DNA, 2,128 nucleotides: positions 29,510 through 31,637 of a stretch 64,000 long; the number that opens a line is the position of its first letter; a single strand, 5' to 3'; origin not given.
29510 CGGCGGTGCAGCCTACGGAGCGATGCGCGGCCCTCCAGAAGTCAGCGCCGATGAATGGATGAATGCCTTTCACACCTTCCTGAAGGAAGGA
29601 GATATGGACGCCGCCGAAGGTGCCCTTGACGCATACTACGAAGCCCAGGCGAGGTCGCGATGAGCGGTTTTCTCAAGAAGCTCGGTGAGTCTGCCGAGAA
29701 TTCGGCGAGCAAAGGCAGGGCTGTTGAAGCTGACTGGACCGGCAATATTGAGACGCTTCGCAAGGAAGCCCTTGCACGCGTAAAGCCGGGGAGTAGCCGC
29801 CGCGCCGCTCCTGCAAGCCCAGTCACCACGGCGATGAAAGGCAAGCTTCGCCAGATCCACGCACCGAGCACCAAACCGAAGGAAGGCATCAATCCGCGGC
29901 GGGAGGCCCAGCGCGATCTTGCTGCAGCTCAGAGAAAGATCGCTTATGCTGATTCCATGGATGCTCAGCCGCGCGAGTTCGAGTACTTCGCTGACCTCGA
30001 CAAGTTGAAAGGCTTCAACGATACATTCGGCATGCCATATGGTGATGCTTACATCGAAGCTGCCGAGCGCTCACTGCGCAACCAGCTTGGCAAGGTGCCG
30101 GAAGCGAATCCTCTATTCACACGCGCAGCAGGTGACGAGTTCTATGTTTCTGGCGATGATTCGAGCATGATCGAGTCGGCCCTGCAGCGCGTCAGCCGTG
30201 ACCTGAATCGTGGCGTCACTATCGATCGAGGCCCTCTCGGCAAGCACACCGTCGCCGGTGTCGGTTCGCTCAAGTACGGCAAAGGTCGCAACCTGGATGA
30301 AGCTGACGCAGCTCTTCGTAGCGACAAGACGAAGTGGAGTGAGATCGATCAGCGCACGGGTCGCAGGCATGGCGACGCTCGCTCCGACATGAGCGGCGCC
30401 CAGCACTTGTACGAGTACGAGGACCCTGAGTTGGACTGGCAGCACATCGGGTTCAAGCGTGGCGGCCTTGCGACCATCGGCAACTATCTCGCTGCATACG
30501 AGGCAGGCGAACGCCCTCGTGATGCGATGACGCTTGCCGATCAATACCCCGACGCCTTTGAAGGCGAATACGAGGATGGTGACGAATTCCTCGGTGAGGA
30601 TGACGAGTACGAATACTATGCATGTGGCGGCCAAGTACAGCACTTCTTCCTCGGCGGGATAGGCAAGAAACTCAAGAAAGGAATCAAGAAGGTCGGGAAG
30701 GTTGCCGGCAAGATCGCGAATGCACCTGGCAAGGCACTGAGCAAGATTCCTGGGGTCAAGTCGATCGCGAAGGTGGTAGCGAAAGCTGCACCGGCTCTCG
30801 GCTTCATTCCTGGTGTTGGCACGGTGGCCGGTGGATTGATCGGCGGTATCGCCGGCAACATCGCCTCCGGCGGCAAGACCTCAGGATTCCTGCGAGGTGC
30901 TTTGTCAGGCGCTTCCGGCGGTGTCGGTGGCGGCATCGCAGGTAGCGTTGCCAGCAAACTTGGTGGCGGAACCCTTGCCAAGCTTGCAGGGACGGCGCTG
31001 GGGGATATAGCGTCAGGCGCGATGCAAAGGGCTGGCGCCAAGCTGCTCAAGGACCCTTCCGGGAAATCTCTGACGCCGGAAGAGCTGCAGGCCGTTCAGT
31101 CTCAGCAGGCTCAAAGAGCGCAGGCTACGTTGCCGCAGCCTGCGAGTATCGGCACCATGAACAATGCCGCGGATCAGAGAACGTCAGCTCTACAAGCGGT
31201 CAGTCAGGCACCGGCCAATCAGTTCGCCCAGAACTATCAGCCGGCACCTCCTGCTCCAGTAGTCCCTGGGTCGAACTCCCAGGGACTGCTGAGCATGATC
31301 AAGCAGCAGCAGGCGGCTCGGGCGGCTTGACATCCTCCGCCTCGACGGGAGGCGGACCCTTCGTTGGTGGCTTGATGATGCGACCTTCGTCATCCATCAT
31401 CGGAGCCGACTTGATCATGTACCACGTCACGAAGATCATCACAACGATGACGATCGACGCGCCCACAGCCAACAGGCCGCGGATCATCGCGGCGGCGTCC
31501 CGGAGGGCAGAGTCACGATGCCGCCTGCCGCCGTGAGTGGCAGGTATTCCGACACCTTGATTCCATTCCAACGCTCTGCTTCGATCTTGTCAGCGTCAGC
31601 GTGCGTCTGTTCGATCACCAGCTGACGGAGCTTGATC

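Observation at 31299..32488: Phage-encoded SPFH/band-7 protein with a translationally coupled small TM protein at the convergent operon junction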

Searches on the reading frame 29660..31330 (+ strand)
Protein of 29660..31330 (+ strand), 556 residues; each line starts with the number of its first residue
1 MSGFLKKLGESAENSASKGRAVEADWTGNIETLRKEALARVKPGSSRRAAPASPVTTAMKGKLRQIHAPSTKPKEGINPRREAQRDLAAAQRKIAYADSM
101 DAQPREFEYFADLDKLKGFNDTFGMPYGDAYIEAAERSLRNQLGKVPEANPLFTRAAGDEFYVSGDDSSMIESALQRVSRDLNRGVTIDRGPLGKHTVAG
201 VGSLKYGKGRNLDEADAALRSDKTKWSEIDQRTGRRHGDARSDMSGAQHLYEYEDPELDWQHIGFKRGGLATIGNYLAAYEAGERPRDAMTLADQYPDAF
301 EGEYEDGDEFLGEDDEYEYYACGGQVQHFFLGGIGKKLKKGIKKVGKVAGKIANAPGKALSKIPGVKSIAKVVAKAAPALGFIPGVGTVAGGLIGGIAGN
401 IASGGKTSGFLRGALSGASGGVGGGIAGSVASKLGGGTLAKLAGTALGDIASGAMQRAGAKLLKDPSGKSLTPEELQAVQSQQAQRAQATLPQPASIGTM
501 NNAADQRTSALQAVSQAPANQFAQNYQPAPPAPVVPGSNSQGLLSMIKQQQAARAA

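Call 3: search_protein_families(library=pfam, proteins=[window:29660-31330:+], max_evalue=0.01)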
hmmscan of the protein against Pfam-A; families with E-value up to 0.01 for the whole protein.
window:29660-31330:+ (556 aa): 1 family
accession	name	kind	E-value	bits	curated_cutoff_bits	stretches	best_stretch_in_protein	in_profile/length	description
PF00990.26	GGDEF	-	1.5e-06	28.6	23.8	1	110-224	37-156/161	Diguanylate cyclase, GGDEF domain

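Call 4: search_protein_families(library=phrogs, proteins=[window:29660-31330:+], max_evalue=0.01)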
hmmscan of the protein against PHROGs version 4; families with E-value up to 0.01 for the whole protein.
window:29660-31330:+ (556 aa): 6 families
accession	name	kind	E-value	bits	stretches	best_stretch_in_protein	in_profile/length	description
phrog_5594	-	unknown function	8.7e-09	35.8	1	110-224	392-507/528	-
phrog_790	-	lysis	1.6e-06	28.3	1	322-442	654-791/912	endolysin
phrog_14602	-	unknown function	2.7e-05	24.3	1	110-188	214-286/336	-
phrog_9661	-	unknown function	0.00033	21.1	1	111-175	149-210/274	-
phrog_794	-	tail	0.0044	16.7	1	338-552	553-741/763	tail length tape measure protein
phrog_1047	-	tail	0.0071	15.4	0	172-470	706-919/1251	tail associated lysin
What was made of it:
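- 29660..31330 (+): Convergent neighbour: a 556-aa last gene of the structural/ejection operon. Its last 32 nt overlap the small ORF. This is context, not part of the module. PHROG and Pfam hits (calls 3, 4).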

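Call 28: search_protein_families(library=ncbifam, proteins=[window:29660-31330:+], max_evalue=0.1)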
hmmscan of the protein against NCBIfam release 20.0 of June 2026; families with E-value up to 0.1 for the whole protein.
window:29660-31330:+ (556 aa): 15 families
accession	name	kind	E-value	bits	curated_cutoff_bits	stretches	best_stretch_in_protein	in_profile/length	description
TIGR00254.1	GGDEF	domain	3e-05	23.8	37.4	1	110-169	41-96/168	diguanylate cyclase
NF007423.1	PRK09966.1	equivalog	0.00049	19.1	325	1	110-163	275-324/390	diguanylate cyclase DgcN/YfiN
NF038266.1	diguan_SiaD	equivalog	0.0013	18.2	290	1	110-223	130-245/252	biofilm regulation diguanylate cyclase SiaD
NF007599.0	PRK10245.1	equivalog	0.0042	15.6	402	1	111-184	247-318/371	diguanylate cyclase AdrA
NF007474.0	PRK10060.1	equivalog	0.0047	15.2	782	1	109-179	270-338/663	cyclic di-GMP phosphodiesterase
NF051473.1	DigCycDgcsShew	equivalog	0.0075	15.7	400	1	111-189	172-247/291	diguanylate cyclase DgcS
NF040885.1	diguan_DgcJ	equivalog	0.013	14.3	500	1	112-165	379-428/493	diguanylate cyclase DgcJ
NF007380.0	PRK09894.1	equivalog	0.015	14.7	256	1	110-182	163-233/296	diguanylate cyclase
NF045673.1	c-di-GMPRcptLapD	equivalog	0.024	12.9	1020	1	111-225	272-390/647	cyclic di-GMP receptor LapD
NF045675.1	PhdiestaseDibA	equivalog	0.025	12.9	980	1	109-183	238-311/623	phosphodiesterase DibA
NF008467.0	PRK11359.1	equivalog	0.03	12.3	857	0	102-219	401-517/800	oxygen-sensing cyclic-di-GMP phosphodiesterase DosP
NF047872.1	GGDEF_GdpS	equivalog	0.031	13.5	400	1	111-173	224-282/355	GGDEF domain-containing protein GdpS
NF007135.0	PRK09581.1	equivalog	0.037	12.9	474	1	110-170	328-384/457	PleD family two-component system response regulator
NF007298.0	PRK09776.1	equivalog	0.049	11.4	1135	1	92-163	702-769/1111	diguanylate cyclase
NF047654.1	DiguCycDgcRLepto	equivalog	0.067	12.1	500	1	111-174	170-229/295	diguanylate cyclase DgcR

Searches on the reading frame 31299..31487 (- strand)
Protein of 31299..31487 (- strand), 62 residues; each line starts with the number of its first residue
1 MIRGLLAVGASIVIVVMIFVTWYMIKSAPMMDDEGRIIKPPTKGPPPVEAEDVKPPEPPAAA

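Call 3: search_protein_families(library=pfam, proteins=[window:31299-31487:-], max_evalue=0.01)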
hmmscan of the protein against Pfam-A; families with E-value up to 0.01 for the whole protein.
window:31299-31487:- (62 aa): 0 families

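Call 4: search_protein_families(library=phrogs, proteins=[window:31299-31487:-], max_evalue=0.01)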
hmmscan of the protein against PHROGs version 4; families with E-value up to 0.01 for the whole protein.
window:31299-31487:- (62 aa): 0 families

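Call 7: search_dna_similar(query=window:31299-31487:-, collection=phages, mode=protein, max_evalue=1, max_rows=20)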
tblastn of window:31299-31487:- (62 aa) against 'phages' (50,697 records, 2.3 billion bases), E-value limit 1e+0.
No match.

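Call 18: find_related_loci(query=window:31299-31487:-, collection=viral_contigs, flank=4000)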
Query window:31299-31487:- (62 aa) in viral_contigs; peptide patterns used: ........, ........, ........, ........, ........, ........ (x = any residue, [..] = any of these).
49 stretches matched a pattern, but none encodes a relative of the query by tblastn (E <= 1e-3).

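Call 26: find_homologous_proteins(query=window:31299-31487:-, max_evalue=10)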
Query window:31299-31487:-: no candidate shares three 5-residue words with the query. No homologue found.
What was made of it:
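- No homologue was found by a word-indexed search (call 26).
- Tried and rejected: The small protein gave nothing in the word-indexed search (call 26).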

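Call 28: search_protein_families(library=ncbifam, proteins=[window:31299-31487:-], max_evalue=0.1)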
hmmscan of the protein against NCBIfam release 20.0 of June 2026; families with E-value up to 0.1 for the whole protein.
window:31299-31487:- (62 aa): 0 families

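Call 29: search_protein_families(library=padloc, proteins=[window:31299-31487:-], max_evalue=0.1)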
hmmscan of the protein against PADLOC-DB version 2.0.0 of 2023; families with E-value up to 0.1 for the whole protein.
window:31299-31487:- (62 aa): 0 families
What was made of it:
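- There is no match to PADLOC defence models (call 29).
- Tried and rejected: PADLOC gave no defence-family match (call 29).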

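Call 72: search_protein_representatives(protein=window:31299-31487:-)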
Query: 62 residues. Proteins with E-value up to 0.001 (for the whole library): 1; up to 1e-10: 0; up to 1e-30: 0. The best 1 are listed.
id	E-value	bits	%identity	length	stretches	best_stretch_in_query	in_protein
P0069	6.4e-04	36.1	25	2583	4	28-60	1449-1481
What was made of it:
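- A full phmmer search of 1.84 billion representatives returned only a low-complexity hit (call 72).
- Tried and rejected: Full phmmer against 1.84 billion representatives returned only a Pro-rich low-complexity hit (call 72).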

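Call 82: find_homologous_proteins(query=A4, max_evalue=10)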
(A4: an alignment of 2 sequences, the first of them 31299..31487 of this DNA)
Query A4 (2 sequences) (62 aa, profile of the alignment): 1 proteins with E <= 10 among 5 candidates.
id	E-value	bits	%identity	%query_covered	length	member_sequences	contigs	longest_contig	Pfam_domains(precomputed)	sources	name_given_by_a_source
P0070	1.2e-22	98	50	48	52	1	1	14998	-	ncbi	-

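Call 83: find_related_loci(query=A4, collection=viral_contigs, flank=3000)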
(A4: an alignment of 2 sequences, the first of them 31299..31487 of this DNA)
Query A4 (62 aa) in viral_contigs; peptide patterns used: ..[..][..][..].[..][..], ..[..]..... (x = any residue, [..] = any of these).
44 stretches matched a pattern, but none encodes a relative of the query by tblastn (E <= 1e-3).
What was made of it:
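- Tried and rejected: The two-sequence small-protein profile also found nothing there (call 83).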

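Call 93: search_protein_families(library=pfam, proteins=[window:31299-31487:-], max_evalue=10)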
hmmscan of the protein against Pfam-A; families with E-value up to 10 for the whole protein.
window:31299-31487:- (62 aa): 1 family
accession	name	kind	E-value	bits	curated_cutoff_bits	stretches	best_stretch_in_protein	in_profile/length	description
PF06085.16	Rz1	-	0.58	10.4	27.9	1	45-60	4-18/41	Lipoprotein Rz1 precursor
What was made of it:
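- On Known lysis or exclusion small membrane proteins (holins, spanins, Imm/Sp/Sie), for the 62-aa ORF: The only hit at E<=10 is Rz1 at E=0.58, on the Pro-rich tail (call 93).
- There is no homology to any known exclusion, holin, antiholin or spanin family (calls 3, 4, 93).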
